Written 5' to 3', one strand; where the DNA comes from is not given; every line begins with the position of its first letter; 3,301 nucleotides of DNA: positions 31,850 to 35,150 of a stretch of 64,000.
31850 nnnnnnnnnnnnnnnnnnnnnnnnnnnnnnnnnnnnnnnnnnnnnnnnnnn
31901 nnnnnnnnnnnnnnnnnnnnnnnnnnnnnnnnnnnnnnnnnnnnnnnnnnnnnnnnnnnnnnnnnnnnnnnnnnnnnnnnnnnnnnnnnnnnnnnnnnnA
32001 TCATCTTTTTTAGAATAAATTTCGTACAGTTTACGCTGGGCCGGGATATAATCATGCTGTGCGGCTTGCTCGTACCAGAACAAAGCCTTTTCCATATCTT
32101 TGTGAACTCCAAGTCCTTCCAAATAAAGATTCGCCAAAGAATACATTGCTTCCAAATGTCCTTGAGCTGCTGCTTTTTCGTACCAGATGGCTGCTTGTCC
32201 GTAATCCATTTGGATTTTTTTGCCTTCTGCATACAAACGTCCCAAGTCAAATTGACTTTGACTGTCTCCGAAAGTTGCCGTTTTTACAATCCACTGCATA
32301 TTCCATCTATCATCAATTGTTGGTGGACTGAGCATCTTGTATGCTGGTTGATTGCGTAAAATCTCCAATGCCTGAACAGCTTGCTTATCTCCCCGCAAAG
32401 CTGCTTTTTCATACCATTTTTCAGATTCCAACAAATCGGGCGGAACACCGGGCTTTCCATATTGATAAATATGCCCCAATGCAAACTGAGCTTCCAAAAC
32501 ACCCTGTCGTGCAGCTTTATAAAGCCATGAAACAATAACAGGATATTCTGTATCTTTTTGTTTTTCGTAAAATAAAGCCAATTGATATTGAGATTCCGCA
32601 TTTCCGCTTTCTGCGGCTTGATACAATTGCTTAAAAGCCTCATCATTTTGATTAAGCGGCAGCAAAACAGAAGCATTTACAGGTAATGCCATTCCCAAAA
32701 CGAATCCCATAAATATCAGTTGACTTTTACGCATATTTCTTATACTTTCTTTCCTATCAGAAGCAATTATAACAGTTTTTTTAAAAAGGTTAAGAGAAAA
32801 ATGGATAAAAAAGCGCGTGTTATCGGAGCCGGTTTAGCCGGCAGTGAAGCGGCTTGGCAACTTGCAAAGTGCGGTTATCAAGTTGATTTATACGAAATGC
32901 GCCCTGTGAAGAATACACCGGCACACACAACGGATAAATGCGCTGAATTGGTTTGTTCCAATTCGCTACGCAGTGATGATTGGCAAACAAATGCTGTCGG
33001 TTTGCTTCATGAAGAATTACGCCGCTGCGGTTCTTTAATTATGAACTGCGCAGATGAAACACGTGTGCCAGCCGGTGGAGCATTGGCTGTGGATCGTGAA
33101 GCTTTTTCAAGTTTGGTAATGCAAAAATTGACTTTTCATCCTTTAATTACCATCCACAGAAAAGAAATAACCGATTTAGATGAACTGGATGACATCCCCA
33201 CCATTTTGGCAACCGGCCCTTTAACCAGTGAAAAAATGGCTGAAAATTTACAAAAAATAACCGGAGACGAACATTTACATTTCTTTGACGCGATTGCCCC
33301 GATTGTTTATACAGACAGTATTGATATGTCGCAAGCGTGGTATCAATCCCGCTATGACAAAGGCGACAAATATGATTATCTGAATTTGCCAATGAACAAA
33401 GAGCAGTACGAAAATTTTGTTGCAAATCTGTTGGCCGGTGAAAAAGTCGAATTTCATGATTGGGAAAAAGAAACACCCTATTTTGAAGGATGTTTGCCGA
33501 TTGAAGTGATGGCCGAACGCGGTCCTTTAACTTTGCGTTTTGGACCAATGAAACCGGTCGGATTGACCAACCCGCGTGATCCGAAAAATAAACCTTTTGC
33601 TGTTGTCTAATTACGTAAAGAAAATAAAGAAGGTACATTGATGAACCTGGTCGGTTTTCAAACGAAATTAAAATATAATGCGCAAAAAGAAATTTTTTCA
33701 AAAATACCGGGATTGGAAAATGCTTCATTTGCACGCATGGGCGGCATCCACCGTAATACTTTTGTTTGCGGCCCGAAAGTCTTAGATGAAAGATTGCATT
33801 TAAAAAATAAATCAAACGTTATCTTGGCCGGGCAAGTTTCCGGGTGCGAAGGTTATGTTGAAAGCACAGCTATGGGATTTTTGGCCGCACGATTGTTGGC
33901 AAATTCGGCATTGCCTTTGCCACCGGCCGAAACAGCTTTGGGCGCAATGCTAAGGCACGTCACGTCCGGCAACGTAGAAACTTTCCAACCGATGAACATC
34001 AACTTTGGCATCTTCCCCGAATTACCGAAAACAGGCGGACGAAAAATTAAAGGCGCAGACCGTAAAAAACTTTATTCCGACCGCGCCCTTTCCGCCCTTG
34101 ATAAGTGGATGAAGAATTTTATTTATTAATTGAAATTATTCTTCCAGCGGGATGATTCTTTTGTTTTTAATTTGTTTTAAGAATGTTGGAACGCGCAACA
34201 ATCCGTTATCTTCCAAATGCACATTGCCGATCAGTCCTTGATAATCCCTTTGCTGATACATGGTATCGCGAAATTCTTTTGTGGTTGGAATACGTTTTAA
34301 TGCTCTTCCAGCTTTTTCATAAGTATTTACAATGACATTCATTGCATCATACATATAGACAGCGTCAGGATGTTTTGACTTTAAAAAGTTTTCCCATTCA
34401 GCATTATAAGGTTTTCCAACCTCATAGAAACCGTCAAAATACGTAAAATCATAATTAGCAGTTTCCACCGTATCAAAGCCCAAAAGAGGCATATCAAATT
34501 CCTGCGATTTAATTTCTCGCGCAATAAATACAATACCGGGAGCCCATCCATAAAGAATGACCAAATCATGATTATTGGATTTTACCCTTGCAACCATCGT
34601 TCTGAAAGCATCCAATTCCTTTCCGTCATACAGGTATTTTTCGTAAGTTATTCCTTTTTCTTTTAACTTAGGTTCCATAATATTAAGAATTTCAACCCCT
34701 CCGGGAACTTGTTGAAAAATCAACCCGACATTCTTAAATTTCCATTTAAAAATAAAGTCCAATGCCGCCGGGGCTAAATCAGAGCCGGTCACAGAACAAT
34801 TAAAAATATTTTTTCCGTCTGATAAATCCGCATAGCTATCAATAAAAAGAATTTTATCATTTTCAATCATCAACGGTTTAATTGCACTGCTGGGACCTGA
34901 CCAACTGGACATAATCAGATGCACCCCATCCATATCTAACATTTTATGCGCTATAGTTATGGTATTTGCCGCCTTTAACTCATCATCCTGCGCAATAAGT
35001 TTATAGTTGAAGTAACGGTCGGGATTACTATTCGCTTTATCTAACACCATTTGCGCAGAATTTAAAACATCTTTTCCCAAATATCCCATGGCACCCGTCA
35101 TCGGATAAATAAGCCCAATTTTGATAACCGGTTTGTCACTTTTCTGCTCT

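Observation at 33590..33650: trmFO split by a single in-frame TAA exactly at a conserved Gln codon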

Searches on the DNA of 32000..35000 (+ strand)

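Call 13: search_dna_similar(query=window:32000-35000:+, collection=plasmids, mode=near)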
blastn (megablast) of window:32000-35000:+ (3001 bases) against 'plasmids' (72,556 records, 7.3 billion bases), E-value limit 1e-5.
No match.
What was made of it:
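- Tried and rejected: The megablast of 32000-35000 against PLSDB plasmids found no match (call 13), so the region is chromosomal and not in that collection.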
